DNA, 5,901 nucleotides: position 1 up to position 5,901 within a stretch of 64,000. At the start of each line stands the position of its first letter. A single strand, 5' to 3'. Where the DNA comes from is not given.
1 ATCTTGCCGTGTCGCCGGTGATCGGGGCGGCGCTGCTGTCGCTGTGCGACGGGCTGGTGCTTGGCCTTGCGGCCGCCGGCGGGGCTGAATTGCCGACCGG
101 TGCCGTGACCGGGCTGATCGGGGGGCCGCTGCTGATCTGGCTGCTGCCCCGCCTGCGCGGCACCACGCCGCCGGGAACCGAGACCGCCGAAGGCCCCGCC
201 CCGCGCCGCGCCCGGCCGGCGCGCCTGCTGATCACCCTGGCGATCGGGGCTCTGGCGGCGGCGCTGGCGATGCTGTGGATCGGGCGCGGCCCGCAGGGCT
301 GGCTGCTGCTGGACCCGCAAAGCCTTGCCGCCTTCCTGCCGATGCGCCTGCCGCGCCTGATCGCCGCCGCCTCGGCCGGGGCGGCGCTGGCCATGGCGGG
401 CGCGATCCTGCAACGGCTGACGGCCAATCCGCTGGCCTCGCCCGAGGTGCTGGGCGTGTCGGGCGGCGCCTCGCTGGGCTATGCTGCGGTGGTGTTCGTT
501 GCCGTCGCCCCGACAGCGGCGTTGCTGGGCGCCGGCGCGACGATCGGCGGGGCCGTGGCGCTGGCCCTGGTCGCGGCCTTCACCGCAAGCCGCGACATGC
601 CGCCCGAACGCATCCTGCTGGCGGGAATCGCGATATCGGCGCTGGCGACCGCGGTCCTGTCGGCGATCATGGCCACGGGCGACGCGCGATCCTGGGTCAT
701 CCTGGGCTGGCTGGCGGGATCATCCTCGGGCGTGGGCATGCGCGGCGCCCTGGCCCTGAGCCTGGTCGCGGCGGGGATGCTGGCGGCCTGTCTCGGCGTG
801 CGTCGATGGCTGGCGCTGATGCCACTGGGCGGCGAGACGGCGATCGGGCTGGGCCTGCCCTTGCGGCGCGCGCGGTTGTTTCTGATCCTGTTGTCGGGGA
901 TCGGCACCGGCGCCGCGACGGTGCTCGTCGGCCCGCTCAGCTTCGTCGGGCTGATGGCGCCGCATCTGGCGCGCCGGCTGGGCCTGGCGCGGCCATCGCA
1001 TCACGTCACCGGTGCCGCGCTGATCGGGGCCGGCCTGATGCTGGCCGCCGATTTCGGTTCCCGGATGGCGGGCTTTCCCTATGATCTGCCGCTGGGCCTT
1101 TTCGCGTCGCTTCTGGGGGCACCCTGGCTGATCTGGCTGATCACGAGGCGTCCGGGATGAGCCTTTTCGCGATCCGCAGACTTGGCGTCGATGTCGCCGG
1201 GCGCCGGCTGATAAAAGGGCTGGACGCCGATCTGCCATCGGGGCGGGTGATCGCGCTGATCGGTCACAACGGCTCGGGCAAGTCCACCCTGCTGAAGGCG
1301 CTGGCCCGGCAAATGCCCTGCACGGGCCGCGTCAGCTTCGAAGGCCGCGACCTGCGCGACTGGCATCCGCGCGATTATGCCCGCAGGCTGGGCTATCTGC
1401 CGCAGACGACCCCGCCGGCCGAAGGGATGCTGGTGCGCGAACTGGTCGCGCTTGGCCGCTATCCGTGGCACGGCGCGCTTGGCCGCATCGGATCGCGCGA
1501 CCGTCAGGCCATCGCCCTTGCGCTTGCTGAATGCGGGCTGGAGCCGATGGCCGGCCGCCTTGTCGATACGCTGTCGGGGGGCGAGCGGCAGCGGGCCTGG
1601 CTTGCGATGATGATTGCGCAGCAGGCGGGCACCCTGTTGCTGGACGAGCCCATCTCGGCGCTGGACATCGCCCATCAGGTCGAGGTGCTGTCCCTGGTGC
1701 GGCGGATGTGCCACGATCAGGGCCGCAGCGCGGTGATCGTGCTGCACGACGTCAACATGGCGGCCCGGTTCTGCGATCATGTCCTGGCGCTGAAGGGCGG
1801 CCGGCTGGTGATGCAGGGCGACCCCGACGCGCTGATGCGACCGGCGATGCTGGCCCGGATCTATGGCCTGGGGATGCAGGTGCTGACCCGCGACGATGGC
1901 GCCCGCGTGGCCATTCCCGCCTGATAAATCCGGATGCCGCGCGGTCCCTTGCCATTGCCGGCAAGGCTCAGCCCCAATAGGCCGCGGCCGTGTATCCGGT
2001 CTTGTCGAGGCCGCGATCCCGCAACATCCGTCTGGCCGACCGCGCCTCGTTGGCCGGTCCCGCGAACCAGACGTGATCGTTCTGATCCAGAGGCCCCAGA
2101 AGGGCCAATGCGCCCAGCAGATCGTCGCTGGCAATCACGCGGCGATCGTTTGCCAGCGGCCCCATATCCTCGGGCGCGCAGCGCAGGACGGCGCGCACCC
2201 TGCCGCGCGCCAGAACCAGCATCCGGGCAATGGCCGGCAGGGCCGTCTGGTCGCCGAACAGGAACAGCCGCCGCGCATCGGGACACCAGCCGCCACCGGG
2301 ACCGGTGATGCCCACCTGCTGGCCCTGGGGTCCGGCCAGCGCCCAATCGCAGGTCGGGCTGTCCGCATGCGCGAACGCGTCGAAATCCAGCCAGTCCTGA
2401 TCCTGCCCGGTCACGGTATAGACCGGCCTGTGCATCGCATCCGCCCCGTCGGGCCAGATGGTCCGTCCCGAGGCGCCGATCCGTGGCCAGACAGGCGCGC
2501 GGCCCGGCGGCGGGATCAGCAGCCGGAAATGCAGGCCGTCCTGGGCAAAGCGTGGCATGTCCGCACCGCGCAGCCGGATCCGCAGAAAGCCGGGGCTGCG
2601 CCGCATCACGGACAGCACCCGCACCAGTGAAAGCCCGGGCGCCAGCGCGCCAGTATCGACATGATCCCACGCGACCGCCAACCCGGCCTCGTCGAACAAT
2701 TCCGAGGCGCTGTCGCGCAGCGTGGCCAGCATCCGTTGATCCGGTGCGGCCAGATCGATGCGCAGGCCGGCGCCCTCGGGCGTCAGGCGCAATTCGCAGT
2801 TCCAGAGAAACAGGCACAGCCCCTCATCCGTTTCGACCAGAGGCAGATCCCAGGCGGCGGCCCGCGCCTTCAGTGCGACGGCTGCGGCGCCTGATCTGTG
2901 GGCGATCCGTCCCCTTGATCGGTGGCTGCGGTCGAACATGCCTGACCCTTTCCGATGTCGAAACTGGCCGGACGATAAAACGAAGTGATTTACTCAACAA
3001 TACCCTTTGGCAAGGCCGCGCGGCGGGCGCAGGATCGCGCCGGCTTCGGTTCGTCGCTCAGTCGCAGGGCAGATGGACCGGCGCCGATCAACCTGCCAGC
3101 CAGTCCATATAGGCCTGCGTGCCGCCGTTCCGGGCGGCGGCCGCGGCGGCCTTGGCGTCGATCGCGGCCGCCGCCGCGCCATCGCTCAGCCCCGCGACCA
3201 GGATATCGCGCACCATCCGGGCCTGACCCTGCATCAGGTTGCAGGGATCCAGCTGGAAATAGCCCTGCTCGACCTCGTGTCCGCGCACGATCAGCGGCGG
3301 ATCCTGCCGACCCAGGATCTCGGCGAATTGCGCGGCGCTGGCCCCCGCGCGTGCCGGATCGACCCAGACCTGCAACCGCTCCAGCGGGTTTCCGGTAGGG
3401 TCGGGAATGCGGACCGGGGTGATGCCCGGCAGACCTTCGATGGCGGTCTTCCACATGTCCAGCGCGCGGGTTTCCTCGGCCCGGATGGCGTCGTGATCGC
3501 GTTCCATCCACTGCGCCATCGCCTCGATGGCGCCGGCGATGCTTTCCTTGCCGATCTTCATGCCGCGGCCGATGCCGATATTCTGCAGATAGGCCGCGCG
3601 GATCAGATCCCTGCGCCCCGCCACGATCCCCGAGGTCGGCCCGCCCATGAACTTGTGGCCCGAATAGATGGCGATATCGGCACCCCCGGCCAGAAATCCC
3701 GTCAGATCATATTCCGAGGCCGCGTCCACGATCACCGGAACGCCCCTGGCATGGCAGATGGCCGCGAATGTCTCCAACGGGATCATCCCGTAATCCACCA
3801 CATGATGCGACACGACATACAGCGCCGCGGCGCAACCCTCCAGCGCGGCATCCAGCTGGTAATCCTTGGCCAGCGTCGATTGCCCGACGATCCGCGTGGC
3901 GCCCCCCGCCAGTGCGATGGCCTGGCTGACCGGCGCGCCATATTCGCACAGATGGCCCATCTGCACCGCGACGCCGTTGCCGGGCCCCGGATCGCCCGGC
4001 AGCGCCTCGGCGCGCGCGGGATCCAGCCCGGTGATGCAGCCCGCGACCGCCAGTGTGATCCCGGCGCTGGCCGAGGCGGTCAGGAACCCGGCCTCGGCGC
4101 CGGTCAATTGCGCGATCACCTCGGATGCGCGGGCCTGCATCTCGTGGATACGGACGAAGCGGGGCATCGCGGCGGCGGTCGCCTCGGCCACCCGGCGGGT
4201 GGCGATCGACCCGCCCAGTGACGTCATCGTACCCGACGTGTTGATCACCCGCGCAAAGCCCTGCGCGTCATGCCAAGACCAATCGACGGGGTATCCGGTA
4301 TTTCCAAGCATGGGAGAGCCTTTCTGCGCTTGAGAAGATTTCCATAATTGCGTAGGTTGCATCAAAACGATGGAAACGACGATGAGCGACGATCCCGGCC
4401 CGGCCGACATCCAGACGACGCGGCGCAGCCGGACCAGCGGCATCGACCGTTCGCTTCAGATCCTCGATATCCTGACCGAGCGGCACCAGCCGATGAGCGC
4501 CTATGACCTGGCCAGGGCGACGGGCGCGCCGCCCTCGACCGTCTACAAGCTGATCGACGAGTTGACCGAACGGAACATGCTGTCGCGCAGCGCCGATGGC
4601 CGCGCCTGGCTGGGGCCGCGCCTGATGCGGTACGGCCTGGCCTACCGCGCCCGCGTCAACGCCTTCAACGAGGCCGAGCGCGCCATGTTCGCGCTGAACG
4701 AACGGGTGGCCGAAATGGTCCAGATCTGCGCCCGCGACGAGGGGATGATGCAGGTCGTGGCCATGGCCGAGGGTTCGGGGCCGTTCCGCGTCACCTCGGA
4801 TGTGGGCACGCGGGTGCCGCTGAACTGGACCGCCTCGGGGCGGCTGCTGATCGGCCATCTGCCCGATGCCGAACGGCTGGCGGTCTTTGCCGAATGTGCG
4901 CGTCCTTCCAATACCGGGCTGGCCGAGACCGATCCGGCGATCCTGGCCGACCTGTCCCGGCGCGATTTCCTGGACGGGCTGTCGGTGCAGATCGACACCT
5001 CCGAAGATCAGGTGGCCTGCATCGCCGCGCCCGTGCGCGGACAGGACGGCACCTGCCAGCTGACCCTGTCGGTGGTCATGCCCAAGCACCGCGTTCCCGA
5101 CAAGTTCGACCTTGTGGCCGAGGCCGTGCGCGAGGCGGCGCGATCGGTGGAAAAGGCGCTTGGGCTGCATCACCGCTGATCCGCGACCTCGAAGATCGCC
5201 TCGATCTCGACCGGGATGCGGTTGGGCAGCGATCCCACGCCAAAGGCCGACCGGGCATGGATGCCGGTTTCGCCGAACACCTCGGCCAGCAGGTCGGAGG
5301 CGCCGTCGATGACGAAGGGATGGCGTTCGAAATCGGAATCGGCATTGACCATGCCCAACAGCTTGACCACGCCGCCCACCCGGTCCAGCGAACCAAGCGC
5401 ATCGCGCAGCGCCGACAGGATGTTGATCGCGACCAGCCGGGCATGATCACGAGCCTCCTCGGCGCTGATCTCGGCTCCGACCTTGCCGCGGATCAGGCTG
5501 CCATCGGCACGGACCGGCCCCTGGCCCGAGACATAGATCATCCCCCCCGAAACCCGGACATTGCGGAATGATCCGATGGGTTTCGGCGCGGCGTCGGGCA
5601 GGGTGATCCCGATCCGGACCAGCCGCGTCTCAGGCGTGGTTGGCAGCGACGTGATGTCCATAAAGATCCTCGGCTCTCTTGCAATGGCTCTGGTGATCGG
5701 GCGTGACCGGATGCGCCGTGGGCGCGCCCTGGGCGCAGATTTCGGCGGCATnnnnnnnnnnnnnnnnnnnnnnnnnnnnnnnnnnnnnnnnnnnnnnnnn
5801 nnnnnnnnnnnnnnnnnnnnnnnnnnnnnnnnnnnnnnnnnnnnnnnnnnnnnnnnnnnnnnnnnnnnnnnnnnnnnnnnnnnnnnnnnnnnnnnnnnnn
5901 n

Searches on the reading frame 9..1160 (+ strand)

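Call 11: search_protein_families(library=pfam, proteins=[window:9-1160:+], max_evalue=0.00001)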
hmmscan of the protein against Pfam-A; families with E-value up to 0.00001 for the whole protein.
window:9-1160:+ (383 aa): 1 family
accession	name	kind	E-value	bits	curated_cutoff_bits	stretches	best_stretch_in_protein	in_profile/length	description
PF01032.23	FecCD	-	2.5e-71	240.7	26.5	1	78-380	11-311/311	FecCD transport family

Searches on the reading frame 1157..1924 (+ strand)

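Call 11: search_protein_families(library=pfam, proteins=[window:1157-1924:+], max_evalue=0.00001)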
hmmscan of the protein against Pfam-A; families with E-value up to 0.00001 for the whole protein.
window:1157-1924:+ (255 aa): 4 families
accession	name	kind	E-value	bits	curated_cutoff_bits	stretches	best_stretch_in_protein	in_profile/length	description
PF00005.33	ABC_tran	-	3.1e-28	99.5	25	1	20-166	2-136/137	ABC transporter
PF02463.25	SMC_N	-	3.6e-07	30.3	40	0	29-49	24-44/220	RecF/RecN/SMC N terminal domain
PF13304.12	AAA_21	-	4.8e-07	30.6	27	0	32-66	2-26/304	AAA domain, putative AbiEii toxin, Type IV TA system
PF09818.15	ABC_ATPase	-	6.2e-06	25.9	23.2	0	11-51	64-101/283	P-loop domain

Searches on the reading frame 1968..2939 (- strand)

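Call 11: search_protein_families(library=pfam, proteins=[window:1968-2939:-], max_evalue=0.00001)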
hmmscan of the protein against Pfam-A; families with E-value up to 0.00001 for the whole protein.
window:1968-2939:- (323 aa): 2 families
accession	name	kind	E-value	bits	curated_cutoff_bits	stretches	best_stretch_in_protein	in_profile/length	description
PF08021.17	FAD_binding_9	-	5.7e-13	49.6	23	1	108-217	2-119/120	Siderophore-interacting FAD-binding domain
PF04954.18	SIP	-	1.3e-12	48.7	26.3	1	223-322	2-116/119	Siderophore-interacting protein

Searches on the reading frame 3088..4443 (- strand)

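Call 11: search_protein_families(library=pfam, proteins=[window:3088-4443:-], max_evalue=0.00001)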
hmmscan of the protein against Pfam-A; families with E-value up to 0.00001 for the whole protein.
window:3088-4443:- (451 aa): 2 families
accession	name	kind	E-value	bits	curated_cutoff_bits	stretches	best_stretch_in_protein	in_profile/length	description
PF03841.19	SelA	-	3.8e-08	33.2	22.8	1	158-320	88-267/367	L-seryl-tRNA selenium transferase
PF00266.25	Aminotran_5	-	6.7e-06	25.7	21.5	0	219-284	154-221/371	Aminotransferase class-V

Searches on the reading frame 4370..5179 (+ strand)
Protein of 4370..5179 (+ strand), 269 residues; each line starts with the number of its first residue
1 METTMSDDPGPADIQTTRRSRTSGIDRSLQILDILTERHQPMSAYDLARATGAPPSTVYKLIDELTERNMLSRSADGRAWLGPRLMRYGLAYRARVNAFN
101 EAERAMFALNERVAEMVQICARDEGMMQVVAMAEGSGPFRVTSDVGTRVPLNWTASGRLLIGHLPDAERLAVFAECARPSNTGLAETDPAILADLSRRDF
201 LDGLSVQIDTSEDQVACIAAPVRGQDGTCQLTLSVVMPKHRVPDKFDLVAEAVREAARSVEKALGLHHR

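Call 11: search_protein_families(library=pfam, proteins=[window:4370-5179:+], max_evalue=0.00001)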
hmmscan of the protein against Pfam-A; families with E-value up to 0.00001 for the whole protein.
window:4370-5179:+ (269 aa): 3 families
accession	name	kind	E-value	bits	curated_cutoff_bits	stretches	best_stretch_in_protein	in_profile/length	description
PF01614.24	IclR_C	-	2.5e-21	76.5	24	1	95-260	6-172/174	Bacterial transcriptional regulator IclR C-terminal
PF09339.16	HTH_IclR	-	3.1e-12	46.5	22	1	25-73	2-50/52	IclR helix-turn-helix domain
PF08100.18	Dimerisation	-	8.8e-06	25.9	25.6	0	29-77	28-76/93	O-methyltransferase dimerisation domain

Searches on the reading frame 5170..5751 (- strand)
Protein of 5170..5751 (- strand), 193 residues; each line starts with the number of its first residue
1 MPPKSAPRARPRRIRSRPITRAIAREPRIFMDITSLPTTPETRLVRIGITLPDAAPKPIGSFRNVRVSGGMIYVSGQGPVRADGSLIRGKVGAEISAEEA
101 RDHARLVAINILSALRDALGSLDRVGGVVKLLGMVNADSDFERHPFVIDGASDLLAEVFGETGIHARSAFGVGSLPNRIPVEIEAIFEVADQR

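Call 11: search_protein_families(library=pfam, proteins=[window:5170-5751:-], max_evalue=0.00001)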
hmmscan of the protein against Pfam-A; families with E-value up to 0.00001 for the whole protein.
window:5170-5751:- (193 aa): 2 families
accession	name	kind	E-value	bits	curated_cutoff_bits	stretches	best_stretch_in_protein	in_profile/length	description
PF14588.11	YjgF_endoribonc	-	1.6e-20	73.8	35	1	41-171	1-130/148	YjgF/chorismate_mutase-like, putative endoribonuclease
PF01042.26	Ribonuc_L-PSP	-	8.1e-12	45.6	27.3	1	54-186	3-118/121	Endoribonuclease L-PSP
